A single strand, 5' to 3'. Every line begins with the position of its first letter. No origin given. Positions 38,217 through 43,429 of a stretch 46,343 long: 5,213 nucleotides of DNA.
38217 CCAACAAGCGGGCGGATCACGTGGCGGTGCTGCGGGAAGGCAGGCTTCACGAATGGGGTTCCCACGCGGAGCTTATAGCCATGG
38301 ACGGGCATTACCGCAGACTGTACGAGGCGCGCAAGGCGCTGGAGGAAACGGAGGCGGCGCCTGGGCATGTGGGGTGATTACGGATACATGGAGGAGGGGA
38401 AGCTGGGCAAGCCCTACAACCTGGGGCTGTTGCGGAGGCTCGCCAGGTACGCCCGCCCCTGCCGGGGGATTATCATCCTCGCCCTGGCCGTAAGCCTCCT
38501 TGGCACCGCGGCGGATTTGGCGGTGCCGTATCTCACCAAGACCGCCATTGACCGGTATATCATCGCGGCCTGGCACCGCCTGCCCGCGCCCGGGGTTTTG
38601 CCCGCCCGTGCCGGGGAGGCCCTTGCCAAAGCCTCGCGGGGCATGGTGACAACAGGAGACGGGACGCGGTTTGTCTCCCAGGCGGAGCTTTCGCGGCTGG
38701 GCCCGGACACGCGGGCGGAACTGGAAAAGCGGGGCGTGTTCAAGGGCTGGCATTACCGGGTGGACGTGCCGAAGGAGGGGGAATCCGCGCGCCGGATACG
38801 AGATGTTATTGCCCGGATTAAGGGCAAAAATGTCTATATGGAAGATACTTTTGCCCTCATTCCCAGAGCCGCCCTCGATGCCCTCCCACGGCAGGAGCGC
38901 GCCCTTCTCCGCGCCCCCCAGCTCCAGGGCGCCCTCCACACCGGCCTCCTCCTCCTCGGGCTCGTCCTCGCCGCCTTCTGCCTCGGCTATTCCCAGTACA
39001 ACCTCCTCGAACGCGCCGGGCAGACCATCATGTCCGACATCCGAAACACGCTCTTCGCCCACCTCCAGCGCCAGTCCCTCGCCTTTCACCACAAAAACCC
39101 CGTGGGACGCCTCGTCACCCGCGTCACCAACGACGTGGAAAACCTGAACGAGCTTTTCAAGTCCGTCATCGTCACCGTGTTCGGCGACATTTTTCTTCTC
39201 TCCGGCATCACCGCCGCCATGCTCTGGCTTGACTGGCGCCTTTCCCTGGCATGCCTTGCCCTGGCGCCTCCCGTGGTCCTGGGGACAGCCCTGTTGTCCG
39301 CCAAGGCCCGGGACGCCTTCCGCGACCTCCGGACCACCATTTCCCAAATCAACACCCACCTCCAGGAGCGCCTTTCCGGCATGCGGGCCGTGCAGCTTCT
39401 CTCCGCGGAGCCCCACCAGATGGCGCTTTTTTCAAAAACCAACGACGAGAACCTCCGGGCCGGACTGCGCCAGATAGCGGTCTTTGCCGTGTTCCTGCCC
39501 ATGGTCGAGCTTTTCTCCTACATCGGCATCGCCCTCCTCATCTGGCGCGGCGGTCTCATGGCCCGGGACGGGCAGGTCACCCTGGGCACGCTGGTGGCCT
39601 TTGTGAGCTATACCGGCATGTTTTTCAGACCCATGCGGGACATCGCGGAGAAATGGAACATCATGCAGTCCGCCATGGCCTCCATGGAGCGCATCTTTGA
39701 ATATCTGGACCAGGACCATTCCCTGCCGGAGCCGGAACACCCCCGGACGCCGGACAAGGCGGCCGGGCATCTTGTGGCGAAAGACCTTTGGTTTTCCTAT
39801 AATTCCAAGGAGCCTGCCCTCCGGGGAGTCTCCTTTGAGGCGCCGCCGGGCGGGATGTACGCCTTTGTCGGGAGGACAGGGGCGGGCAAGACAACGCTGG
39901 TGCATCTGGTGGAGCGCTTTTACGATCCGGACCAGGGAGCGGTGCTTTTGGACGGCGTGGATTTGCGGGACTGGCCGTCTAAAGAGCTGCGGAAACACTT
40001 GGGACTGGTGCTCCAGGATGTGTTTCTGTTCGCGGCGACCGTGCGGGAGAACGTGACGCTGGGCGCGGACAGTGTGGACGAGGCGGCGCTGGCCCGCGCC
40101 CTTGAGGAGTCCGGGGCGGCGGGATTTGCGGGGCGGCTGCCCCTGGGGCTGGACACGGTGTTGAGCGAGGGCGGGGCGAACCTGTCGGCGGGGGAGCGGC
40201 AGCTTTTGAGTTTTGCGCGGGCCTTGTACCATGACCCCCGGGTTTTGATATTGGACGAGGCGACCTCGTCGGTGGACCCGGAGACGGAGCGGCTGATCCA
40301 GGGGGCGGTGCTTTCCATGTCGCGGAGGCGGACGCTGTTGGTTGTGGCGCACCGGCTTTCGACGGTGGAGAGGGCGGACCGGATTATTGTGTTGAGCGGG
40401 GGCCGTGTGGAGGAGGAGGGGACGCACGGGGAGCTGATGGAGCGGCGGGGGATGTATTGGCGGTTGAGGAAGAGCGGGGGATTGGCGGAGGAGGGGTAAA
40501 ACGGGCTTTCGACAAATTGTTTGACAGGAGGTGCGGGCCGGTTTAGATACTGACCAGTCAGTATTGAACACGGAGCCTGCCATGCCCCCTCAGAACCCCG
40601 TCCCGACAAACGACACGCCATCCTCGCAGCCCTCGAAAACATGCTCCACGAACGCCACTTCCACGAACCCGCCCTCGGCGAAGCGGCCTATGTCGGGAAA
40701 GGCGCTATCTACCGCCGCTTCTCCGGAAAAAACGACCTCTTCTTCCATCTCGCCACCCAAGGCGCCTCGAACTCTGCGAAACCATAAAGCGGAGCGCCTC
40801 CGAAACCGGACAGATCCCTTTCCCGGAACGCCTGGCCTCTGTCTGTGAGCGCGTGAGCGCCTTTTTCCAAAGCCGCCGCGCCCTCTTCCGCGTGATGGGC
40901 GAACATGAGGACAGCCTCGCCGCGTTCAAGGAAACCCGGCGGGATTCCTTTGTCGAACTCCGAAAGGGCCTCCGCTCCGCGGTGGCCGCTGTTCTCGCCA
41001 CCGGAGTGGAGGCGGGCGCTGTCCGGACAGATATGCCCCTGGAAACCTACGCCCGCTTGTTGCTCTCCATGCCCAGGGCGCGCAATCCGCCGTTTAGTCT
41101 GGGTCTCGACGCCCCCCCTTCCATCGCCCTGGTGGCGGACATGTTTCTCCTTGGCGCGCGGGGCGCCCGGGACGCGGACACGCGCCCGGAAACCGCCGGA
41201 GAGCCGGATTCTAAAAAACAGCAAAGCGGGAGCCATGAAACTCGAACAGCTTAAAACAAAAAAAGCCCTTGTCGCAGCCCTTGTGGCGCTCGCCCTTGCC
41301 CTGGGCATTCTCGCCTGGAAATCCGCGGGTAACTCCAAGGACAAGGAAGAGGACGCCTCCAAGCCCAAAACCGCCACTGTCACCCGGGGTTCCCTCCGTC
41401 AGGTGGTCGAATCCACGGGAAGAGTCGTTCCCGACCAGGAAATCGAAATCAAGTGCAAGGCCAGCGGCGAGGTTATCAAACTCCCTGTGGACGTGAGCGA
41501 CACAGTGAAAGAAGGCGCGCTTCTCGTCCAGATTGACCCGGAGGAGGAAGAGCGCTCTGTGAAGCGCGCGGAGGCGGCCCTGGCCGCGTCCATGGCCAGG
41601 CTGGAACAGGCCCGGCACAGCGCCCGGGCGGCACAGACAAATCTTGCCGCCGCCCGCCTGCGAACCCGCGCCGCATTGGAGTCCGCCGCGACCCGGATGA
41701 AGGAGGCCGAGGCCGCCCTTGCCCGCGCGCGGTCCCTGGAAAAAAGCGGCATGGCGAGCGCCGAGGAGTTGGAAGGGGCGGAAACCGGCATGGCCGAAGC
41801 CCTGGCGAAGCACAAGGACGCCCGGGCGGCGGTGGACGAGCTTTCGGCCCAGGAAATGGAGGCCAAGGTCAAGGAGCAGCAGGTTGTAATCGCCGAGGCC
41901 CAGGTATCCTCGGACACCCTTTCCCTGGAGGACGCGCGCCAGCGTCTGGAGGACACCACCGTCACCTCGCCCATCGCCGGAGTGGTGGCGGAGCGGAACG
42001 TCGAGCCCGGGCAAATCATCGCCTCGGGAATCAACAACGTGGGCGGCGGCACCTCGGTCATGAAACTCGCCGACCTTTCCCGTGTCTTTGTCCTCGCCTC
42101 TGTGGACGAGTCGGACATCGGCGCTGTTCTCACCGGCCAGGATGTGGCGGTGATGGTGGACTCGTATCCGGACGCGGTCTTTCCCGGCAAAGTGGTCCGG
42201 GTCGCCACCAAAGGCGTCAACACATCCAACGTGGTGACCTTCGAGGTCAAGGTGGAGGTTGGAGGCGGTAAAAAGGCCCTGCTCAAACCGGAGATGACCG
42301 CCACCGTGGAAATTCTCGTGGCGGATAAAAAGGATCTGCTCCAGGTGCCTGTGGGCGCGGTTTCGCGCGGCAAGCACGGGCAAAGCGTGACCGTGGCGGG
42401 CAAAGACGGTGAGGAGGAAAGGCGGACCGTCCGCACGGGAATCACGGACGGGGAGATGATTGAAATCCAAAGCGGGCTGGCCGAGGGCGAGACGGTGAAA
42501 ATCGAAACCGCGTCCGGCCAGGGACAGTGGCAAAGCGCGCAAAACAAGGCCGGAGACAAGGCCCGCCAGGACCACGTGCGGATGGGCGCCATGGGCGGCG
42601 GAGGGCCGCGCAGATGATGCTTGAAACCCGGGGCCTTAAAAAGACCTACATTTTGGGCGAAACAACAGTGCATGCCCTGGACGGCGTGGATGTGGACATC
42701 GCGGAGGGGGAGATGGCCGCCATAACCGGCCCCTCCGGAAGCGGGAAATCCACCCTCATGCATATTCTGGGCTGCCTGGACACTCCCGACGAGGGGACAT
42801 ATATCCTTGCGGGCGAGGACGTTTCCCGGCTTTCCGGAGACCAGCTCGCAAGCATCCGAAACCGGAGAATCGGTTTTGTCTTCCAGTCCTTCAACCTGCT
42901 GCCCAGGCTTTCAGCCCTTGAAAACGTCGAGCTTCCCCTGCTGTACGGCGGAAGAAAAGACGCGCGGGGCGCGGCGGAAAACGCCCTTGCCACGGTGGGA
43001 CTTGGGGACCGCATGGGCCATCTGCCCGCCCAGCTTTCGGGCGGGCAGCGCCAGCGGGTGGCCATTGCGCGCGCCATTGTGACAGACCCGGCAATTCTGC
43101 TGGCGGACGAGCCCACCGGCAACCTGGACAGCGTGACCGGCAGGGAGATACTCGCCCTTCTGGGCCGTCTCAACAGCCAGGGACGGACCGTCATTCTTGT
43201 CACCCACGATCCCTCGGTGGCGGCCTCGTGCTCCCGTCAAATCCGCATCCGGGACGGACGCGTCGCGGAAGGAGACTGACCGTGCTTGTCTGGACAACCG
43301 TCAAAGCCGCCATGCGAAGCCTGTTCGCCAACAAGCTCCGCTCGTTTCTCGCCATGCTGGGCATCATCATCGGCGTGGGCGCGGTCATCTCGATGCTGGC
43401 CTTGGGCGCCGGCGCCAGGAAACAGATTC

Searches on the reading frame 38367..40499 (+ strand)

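Call 9: search_protein_families(library=pfam, proteins=[window:38367-40499:+], max_evalue=0.001)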
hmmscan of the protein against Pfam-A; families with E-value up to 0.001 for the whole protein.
window:38367-40499:+ (710 aa): 3 families
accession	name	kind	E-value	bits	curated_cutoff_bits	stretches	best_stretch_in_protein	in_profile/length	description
PF00664.28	ABC_membrane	-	3e-51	175.2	28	1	192-423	43-274/274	ABC transporter transmembrane region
PF00005.33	ABC_tran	-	8.1e-29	101.4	25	1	485-634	1-137/137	ABC transporter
PF13401.12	AAA_22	-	0.00018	22.3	27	0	496-633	6-94/130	AAA domain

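Call 100: search_protein_families(library=ncbifam, proteins=[window:38367-40499:+], max_evalue=0.00001)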
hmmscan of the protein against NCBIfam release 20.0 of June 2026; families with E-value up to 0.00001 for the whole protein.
window:38367-40499:+ (710 aa): 169 families (the best 25 are shown)
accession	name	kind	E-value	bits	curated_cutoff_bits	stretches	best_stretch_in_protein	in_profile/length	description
TIGR02203.1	MsbA_lipidA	equivalog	5.3e-124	414.8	602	1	23-702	3-567/572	lipid A export permease/ATP-binding protein MsbA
NF052233.1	CphA_assoc_ABC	equivalog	4.6e-119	398.9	880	1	196-702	236-741/766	cyanophycin metabolism-associated ABC transporter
TIGR02204.1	MsbA_rel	hypoth_equivalog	2.9e-112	376.2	780.4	1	194-701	61-572/576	ABC transporter, permease/ATP-binding protein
TIGR00958.1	3a01208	subfamily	7.6e-103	345.1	874.6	1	207-700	218-710/711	antigen peptide transporter 2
NF008056.1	PRK10790.1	equivalog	1.4e-99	334.2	746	1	196-701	71-572/584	SmdB family multidrug efflux ABC transporter permease/ATP-binding protein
NF045513.1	HepA_fam_ABC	equivalog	2e-99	333.7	725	1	194-700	100-605/610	heterocyst formation ABC transporter subunit HepA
NF008381.0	PRK11176.1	equivalog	9.1e-98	328.1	867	1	194-702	69-577/582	lipid A ABC transporter ATP-binding protein/permease MsbA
NF010178.0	PRK13657.1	equivalog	4.3e-91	306.1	733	1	228-709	94-575/588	glucan ABC transporter ATP-binding protein/ permease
TIGR03375.1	type_I_sec_LssB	subfamily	6.5e-90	302.3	693.1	1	200-692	199-690/696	type I secretion system permease/ATPase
TIGR01846.1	type_I_sec_HlyB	subfamily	3.4e-88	296.7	725.55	1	196-701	185-689/694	type I secretion system permease/ATPase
TIGR03796.1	NHLM_micro_ABC1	equivalog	2.5e-85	287.2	853.3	1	195-700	196-708/710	NHLP family bacteriocin export ABC transporter peptidase/permease/ATPase subunit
NF000475.1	tet_ABC_46_B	exception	1.2e-84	285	1250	1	194-700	65-570/578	tetracycline efflux ABC transporter Tet(46) subunit B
TIGR02857.1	CydD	equivalog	5.7e-84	283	435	1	180-676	34-529/529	thiol reductant ABC exporter subunit CydD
TIGR03797.1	NHLM_micro_ABC2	equivalog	3.2e-80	270.5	709.4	1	191-700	177-681/686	NHLP bacteriocin export ABC transporter permease/ATPase subunit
TIGR02868.1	CydC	equivalog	4.2e-75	253.4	329.05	1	221-664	84-530/530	thiol reductant ABC exporter subunit CydC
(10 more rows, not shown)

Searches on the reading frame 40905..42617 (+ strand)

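Call 9: search_protein_families(library=pfam, proteins=[window:40905-42617:+], max_evalue=0.001)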
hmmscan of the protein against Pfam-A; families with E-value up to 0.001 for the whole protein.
window:40905-42617:+ (570 aa): 4 families
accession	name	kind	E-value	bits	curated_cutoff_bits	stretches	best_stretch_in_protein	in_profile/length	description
PF16576.10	HlyD_D23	-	1.8e-18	67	30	1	321-466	78-214/214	Barrel-sandwich domain of CusB or HlyD membrane-fusion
PF13437.12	HlyD_3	-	2.8e-17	63.8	22.2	1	352-462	1-105/106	HlyD family secretion protein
PF12700.13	HlyD_2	-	0.00011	21.5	25.1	0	155-238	41-122/416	HlyD family secretion protein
PF00529.27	CusB_dom_1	-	0.00021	21.9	26.5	0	255-470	12-87/89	Cation efflux system protein CusB domain 1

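Call 100: search_protein_families(library=ncbifam, proteins=[window:40905-42617:+], max_evalue=0.00001)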
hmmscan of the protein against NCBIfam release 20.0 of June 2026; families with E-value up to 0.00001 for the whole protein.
window:40905-42617:+ (570 aa): 18 families
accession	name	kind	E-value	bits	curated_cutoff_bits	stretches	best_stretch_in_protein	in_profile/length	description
TIGR01730.1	RND_mfp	subfamily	1.7e-44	152.1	94.9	2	323-531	107-305/322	efflux RND transporter periplasmic adaptor subunit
NF008606.0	PRK11578.1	equivalog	9.2e-37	127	342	2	260-536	96-365/371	macrolide transporter subunit MacA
TIGR00998.1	8a0101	subfamily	4.5e-36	124.5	390.8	1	175-439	38-287/334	EmrA/EmrK family multidrug efflux transporter periplasmic adaptor subunit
NF002939.0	PRK03598.1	equivalog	7.2e-30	104.3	393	1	179-433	44-280/332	secretion protein HlyD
NF007785.0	PRK10476.1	equivalog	8.8e-23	80.7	376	1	177-441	46-291/347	multidrug transporter subunit MdtN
NF011715.0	PRK15136.1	equivalog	2.6e-21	75.7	563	1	171-432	53-291/390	multidrug efflux MFS transporter periplasmic adaptor subunit EmrA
NF008589.1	PRK11556.1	equivalog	8.2e-20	71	391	2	311-531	155-371/392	MdtA/MuxA family multidrug efflux RND transporter periplasmic adaptor subunit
TIGR02971.1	heterocyst_DevB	subfamily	1.7e-16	60.6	129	1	171-434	4-279/327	ABC exporter membrane fusion protein, DevB family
TIGR00999.1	8a0102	subfamily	2.4e-15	56.4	319.3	1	199-534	2-265/271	CzcB/NccB family metal efflux transporter periplasmic adaptor subunit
NF033138.2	RND-peri-MexC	equivalog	1.1e-13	51.1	625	1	124-276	8-159/375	MexC family multidrug efflux RND transporter periplasmic adaptor subunit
TIGR01843.1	type_I_hlyD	subfamily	3.8e-13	49.2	208.65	1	255-475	163-401/422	HlyD family type I secretion periplasmic adaptor subunit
NF038010.1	ABC_adapt_DarC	equivalog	1.2e-10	40.7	450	1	119-533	12-402/417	darobactin export ABC transporter periplasmic adaptor subunit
NF045904.1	RND-peri-MexE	equivalog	1.8e-10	40.3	714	1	133-275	15-153/390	multidrug efflux RND transporter periplasmic adaptor subunit MexE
NF007303.0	PRK09783.1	subfamily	7.8e-10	37.7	390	1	345-532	209-385/414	copper/silver efflux system membrane fusion protein CusB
NF007362.0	PRK09859.1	equivalog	9.7e-10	38.1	738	1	132-276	17-157/385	multidrug transporter subunit MdtE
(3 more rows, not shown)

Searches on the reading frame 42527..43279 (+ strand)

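Call 22: search_protein_families(library=pfam, proteins=[window:42527-43279:+], max_evalue=0.001)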
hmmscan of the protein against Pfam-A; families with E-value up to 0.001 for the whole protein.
window:42527-43279:+ (250 aa): 4 families
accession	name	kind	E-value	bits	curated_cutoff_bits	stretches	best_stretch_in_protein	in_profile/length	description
PF00005.33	ABC_tran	-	7.6e-34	117.7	25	1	51-197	1-136/137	ABC transporter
PF13304.12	AAA_21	-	6.2e-08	33.5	27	0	166-231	234-302/304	AAA domain, putative AbiEii toxin, Type IV TA system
PF13555.12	AAA_29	-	5.9e-06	26.4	27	1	50-78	11-39/61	P-loop containing region of AAA domain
PF02463.25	SMC_N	-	7.4e-05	22.7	40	0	168-242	135-212/220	RecF/RecN/SMC N terminal domain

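Call 100: search_protein_families(library=ncbifam, proteins=[window:42527-43279:+], max_evalue=0.00001)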
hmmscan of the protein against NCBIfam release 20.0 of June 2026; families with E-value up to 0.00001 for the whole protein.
window:42527-43279:+ (250 aa): 186 families (the best 25 are shown)
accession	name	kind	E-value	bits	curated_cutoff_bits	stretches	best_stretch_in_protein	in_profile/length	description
NF007826.0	PRK10535.1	equivalog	9.6e-75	252.1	966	1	31-247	4-222/648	macrolide ABC transporter ATP-binding protein/permease MacB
TIGR02211.1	LolD_lipo_ex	equivalog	1.7e-69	233.7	307.75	1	31-247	1-220/221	lipoprotein-releasing ABC transporter ATP-binding protein LolD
NF008639.0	PRK11629.1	equivalog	6.1e-67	225.4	360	1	29-247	4-225/234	lipoprotein-releasing ABC transporter ATP-binding protein LolD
NF007879.0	PRK10584.1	equivalog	1.1e-65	221.5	336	1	28-248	3-226/228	putative ABC transporter ATP-binding protein YbbA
NF038007.1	ABC_ATP_DarD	equivalog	1.2e-64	217.7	375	1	31-245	1-217/218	darobactin export ABC transporter ATP-binding protein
TIGR02673.1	FtsE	equivalog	1.7e-60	204.3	264.85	1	36-244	6-213/214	cell division ATP-binding protein FtsE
TIGR02982.1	heterocyst_DevA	subfamily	3.1e-56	190.4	295.8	1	32-246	2-219/220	ABC exporter ATP-binding subunit, DevA family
TIGR03608.1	L_ocin_972_ABC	subfamily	1.6e-55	187.8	254.85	1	49-241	12-206/206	putative bacteriocin export ABC transporter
NF007027.0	PRK09493.1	equivalog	1.2e-47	162.3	379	1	44-248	12-216/240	glutamine ABC transporter ATP-binding protein GlnQ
TIGR02314.1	ABC_MetN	equivalog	9e-47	159.7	499.7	1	31-248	1-221/343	methionine ABC transporter ATP-binding protein MetN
TIGR02315.1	ABC_phnC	equivalog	7.9e-45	153.2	266.1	1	31-246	1-224/243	phosphonate ABC transporter ATP-binding protein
NF040933.2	ABC_arch_GlcV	equivalog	1.8e-44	152.1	450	1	35-241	6-214/357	glucose ABC transporter ATP-binding protein GlcV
NF008428.0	PRK11264.1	equivalog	1.2e-43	149.2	406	1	49-248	17-224/250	L-cystine ABC transporter ATP-binding protein TcyN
TIGR00968.1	3a0106s01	subfamily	7.3e-43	146.8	342.75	1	48-244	13-207/237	sulfate ABC transporter ATP-binding protein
TIGR03005.1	ectoine_ehuA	equivalog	1.2e-42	145.9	345.4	1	48-247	13-226/252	ectoine/hydroxyectoine ABC transporter ATP-binding protein EhuA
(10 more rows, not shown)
